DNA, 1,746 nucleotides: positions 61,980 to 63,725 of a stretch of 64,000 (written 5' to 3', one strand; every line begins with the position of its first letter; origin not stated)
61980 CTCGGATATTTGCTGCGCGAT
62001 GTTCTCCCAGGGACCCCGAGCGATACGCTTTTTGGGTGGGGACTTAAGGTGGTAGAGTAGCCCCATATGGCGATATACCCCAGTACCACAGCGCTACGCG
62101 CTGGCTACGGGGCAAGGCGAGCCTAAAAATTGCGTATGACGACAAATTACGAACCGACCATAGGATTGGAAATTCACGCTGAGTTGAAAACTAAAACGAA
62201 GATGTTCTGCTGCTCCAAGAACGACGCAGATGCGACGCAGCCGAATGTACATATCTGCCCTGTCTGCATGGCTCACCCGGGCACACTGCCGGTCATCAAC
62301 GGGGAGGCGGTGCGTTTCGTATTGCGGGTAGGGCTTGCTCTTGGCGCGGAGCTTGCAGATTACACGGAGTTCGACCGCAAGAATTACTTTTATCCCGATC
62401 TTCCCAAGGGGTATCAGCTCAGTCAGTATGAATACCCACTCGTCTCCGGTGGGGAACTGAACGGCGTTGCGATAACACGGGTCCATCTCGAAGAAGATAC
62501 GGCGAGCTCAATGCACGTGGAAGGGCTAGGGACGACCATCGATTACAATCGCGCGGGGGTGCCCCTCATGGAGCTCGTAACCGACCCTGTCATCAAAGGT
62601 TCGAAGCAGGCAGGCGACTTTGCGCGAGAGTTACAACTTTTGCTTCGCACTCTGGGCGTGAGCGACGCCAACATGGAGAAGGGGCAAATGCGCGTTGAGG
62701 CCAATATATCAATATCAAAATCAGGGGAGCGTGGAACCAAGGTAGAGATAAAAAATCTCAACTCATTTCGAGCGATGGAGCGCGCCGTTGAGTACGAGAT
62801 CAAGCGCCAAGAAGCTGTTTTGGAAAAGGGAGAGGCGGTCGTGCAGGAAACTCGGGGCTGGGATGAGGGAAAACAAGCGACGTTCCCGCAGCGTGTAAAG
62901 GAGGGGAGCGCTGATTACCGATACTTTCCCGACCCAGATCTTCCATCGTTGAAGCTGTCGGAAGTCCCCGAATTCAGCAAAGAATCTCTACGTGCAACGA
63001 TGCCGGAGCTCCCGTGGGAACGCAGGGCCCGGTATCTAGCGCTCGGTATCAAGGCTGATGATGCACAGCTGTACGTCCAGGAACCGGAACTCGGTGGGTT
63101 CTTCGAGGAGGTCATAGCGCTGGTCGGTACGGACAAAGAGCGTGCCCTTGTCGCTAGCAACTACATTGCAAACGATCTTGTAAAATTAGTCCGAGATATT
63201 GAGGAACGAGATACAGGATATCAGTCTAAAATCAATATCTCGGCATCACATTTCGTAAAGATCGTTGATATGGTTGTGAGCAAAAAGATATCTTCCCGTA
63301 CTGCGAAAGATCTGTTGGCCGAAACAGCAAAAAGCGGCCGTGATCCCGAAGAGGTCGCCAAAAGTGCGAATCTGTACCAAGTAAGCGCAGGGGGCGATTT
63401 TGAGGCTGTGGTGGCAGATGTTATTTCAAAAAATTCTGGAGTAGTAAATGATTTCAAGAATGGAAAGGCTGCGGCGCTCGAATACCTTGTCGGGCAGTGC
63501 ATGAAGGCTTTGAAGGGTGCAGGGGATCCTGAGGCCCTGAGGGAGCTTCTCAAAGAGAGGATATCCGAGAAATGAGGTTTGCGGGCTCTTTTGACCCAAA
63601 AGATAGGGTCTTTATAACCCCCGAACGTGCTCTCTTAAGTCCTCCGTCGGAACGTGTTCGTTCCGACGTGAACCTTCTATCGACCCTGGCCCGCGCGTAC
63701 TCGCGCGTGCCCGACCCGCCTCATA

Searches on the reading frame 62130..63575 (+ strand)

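Call 73: search_protein_families(library=pfam, proteins=[window:62130-63575:+], max_evalue=0.00001)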
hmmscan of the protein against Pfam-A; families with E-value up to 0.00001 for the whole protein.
window:62130-63575:+ (481 aa): 2 families
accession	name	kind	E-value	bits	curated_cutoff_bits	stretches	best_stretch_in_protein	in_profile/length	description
PF02934.20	GatB_N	-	4.6e-103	344.6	23.4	1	10-278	2-273/277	GatB/GatE catalytic domain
PF02637.23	GatB_Yqey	-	3.9e-30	105.1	27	1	325-478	3-148/148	GatB domain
